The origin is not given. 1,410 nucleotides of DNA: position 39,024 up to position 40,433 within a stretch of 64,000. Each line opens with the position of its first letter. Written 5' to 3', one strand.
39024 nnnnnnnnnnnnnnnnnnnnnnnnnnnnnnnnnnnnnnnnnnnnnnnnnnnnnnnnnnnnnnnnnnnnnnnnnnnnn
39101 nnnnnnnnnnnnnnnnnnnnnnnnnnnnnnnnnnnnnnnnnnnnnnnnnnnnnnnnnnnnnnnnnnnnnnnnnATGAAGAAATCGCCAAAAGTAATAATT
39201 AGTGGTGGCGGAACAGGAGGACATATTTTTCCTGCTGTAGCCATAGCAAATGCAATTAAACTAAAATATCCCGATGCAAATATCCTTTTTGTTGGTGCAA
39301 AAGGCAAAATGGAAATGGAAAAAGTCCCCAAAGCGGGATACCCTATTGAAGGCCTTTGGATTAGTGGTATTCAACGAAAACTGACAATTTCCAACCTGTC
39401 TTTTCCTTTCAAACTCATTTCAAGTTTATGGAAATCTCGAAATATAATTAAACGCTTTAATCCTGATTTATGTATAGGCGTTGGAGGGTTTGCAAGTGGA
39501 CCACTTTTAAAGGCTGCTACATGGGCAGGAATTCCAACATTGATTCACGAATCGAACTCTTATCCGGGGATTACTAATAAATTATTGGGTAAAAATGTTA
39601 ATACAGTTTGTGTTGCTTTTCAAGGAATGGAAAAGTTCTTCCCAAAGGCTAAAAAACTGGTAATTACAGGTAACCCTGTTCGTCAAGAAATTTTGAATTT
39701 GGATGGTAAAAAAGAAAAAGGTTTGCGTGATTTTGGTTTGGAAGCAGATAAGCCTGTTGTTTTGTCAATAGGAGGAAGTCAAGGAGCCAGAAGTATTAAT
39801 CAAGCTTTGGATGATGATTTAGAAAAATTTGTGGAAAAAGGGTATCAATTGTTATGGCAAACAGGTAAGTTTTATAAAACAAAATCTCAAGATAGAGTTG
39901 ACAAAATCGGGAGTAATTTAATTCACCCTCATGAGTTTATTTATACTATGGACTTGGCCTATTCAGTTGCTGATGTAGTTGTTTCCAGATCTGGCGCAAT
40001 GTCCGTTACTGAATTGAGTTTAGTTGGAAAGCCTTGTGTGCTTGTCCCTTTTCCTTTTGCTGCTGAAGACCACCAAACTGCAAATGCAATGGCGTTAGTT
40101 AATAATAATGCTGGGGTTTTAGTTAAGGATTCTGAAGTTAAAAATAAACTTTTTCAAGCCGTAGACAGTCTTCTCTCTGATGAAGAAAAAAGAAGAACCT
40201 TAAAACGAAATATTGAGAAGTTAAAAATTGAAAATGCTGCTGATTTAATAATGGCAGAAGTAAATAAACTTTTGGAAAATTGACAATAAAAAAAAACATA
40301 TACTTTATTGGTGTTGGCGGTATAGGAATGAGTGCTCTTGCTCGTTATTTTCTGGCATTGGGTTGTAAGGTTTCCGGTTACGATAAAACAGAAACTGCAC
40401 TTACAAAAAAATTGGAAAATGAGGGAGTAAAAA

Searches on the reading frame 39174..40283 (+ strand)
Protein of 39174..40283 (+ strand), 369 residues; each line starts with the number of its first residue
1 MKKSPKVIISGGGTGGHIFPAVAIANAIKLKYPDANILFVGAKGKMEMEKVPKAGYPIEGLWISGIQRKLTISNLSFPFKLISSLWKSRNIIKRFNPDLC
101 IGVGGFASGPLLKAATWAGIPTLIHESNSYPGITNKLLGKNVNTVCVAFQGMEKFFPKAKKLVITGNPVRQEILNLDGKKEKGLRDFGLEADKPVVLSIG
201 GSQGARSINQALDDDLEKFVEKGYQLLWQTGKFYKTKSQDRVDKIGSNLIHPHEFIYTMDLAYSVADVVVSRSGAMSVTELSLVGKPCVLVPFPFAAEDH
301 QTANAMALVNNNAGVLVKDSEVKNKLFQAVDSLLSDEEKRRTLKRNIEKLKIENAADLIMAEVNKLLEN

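Call 3: search_protein_families(library=pfam, proteins=[window:39174-40283:+], max_evalue=0.1)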
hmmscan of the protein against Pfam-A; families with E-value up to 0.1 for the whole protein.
window:39174-40283:+ (369 aa): 5 families
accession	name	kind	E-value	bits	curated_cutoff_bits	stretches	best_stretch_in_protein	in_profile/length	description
PF03033.26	Glyco_transf_28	-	5.7e-34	117.6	26.2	1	7-145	1-137/139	Glycosyltransferase family 28 N-terminal domain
PF04101.22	Glyco_tran_28_C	-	7.1e-34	117.7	22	1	196-357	2-164/166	Glycosyltransferase family 28 C-terminal domain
PF00534.26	Glycos_transf_1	-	0.016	15.2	26.4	1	262-349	89-171/172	Glycosyl transferases group 1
PF13579.12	Glyco_trans_4_4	-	0.035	14.9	29.7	1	53-131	37-106/158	Glycosyl transferase 4-like domain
PF13439.12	Glyco_transf_4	-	0.094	13.2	28.5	0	77-175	53-150/170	Glycosyltransferase Family 4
